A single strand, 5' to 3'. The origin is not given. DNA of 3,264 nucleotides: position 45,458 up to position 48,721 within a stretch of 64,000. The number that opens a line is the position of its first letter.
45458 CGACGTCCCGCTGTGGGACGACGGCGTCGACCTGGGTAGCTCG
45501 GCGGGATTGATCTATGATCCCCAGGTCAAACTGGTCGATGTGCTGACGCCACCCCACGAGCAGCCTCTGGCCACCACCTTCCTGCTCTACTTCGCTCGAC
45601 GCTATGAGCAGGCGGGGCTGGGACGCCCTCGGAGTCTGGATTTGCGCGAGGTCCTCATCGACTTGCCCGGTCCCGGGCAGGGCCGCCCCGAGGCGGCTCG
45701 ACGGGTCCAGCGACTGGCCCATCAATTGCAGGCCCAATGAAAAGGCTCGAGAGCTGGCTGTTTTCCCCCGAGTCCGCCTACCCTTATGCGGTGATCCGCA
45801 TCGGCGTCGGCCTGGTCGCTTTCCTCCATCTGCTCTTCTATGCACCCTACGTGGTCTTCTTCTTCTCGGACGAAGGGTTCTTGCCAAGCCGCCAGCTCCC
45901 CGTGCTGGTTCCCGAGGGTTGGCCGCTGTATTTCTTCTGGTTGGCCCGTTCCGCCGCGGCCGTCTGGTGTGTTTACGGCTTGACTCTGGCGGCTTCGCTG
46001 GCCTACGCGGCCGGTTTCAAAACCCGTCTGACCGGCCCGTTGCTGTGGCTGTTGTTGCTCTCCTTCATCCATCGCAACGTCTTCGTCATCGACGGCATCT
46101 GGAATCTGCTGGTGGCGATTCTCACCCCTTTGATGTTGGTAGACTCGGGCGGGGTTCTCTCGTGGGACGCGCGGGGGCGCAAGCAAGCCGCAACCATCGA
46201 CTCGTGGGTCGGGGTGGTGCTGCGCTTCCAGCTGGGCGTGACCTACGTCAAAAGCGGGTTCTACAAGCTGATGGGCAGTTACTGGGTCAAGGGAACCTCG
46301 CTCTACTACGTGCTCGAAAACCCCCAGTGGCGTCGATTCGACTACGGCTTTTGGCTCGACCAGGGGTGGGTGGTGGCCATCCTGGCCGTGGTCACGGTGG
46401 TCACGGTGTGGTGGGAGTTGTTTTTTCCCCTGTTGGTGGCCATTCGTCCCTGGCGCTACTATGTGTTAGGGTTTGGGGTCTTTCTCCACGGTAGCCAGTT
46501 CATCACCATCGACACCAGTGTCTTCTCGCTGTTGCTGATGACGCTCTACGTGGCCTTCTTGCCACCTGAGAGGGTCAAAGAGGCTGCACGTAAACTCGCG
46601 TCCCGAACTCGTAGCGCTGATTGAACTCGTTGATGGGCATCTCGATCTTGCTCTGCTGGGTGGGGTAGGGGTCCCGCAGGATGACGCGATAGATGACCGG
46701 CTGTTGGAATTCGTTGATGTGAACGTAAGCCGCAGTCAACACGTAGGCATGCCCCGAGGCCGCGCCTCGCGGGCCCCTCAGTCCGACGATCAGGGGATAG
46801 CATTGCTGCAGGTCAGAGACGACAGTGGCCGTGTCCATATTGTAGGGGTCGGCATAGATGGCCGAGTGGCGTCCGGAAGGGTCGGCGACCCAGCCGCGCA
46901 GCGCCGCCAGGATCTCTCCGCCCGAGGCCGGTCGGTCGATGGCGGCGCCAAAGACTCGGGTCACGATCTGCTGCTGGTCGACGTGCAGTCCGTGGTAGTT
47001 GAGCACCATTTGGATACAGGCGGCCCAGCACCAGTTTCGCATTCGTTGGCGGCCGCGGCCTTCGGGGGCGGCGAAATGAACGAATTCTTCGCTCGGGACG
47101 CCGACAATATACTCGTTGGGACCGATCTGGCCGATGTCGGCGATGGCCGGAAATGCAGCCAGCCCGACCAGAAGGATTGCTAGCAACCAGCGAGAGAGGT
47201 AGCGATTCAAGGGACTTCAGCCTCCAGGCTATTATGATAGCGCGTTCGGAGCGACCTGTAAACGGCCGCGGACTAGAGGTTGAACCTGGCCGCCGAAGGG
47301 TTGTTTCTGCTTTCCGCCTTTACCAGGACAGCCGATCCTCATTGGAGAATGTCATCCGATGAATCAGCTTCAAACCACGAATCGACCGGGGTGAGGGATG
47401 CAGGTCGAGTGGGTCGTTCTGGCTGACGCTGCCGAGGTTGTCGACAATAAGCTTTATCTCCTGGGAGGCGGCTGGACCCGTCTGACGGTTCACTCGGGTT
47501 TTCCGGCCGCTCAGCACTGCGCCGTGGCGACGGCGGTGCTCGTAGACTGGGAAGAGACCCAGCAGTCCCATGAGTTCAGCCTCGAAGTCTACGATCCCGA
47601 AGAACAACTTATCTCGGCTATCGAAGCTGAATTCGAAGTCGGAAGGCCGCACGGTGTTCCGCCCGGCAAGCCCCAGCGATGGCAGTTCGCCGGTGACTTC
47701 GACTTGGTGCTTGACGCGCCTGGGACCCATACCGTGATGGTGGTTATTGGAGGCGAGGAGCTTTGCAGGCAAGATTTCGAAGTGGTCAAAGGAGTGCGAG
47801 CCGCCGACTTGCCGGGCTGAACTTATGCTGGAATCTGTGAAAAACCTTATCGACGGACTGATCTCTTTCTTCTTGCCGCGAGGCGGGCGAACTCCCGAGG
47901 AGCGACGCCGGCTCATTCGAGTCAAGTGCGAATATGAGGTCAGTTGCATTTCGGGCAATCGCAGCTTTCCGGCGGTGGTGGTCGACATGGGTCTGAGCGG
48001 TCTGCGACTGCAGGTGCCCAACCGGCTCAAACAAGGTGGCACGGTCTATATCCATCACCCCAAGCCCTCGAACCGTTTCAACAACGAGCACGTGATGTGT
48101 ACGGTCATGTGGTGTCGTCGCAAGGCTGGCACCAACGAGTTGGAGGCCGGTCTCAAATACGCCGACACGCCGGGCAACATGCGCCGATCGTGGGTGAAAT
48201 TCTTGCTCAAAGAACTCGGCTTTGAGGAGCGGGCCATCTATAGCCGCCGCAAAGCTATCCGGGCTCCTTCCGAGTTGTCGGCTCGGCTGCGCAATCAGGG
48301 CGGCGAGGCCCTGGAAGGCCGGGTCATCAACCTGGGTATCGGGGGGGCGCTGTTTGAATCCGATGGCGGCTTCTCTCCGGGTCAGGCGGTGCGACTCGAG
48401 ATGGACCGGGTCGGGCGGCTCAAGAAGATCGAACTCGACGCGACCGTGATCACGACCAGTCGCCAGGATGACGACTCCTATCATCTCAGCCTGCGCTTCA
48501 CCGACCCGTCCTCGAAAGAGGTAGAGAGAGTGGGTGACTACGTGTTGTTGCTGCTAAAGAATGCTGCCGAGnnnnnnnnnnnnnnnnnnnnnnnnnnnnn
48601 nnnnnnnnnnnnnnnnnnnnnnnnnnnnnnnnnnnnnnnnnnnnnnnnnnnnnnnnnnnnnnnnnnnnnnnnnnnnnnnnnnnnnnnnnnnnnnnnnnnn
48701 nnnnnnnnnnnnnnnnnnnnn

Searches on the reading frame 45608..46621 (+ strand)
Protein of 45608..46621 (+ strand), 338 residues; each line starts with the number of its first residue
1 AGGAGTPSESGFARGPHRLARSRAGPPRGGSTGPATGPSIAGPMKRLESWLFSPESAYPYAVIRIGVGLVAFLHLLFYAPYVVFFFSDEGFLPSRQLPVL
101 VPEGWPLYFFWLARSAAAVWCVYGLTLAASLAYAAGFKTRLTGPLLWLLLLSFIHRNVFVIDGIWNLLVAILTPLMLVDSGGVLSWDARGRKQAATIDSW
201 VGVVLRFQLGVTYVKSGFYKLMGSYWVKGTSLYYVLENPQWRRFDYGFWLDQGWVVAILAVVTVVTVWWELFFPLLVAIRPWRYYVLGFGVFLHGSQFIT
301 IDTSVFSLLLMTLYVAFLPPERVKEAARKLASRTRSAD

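Call 11: search_protein_families(library=pfam, proteins=[window:45608-46621:+], max_evalue=0.001)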
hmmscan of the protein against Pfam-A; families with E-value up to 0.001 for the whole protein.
window:45608-46621:+ (338 aa): 1 family
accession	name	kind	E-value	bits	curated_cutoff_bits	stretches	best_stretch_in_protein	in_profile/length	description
PF05090.19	HTTM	-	8.9e-08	32.5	27.7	1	115-320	55-257/259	HTTM domain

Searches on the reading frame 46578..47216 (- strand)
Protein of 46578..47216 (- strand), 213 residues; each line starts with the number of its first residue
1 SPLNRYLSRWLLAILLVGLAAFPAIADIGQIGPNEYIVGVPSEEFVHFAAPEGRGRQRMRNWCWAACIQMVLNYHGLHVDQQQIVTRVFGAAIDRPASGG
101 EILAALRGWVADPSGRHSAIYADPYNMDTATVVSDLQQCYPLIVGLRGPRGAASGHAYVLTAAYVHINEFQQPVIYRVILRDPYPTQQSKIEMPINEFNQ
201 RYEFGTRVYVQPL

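Call 11: search_protein_families(library=pfam, proteins=[window:46578-47216:-], max_evalue=0.001)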
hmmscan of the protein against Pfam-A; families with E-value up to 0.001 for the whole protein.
window:46578-47216:- (213 aa): 3 families
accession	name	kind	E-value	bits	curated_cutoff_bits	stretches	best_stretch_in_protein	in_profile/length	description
PF12385.14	Peptidase_C70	-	1.1e-08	35.5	19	1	59-203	16-141/141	Papain-like cysteine protease AvrRpt2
PF13529.12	Peptidase_C39_2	-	0.00018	22.6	24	1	57-161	8-128/143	Peptidase_C39 like family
PF03412.21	Peptidase_C39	-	0.00068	19.9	22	0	57-84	7-34/133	Peptidase C39 family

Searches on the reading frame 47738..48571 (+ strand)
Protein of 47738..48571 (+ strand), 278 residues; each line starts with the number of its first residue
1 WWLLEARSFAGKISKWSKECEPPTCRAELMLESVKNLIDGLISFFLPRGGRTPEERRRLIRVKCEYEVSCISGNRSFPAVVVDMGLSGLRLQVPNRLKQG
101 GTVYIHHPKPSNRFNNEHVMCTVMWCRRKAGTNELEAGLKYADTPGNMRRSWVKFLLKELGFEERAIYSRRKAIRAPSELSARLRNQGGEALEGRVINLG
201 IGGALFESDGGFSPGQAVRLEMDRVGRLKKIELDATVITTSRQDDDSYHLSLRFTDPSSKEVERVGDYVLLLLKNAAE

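Call 34: search_protein_families(library=pfam, proteins=[window:47738-48571:+], max_evalue=0.001)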
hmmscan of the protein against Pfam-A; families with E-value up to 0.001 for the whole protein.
window:47738-48571:+ (278 aa): 1 family
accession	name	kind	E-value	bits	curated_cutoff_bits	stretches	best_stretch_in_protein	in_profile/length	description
PF07238.19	PilZ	-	1.2e-24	87.1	22.5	2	170-269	2-100/102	PilZ domain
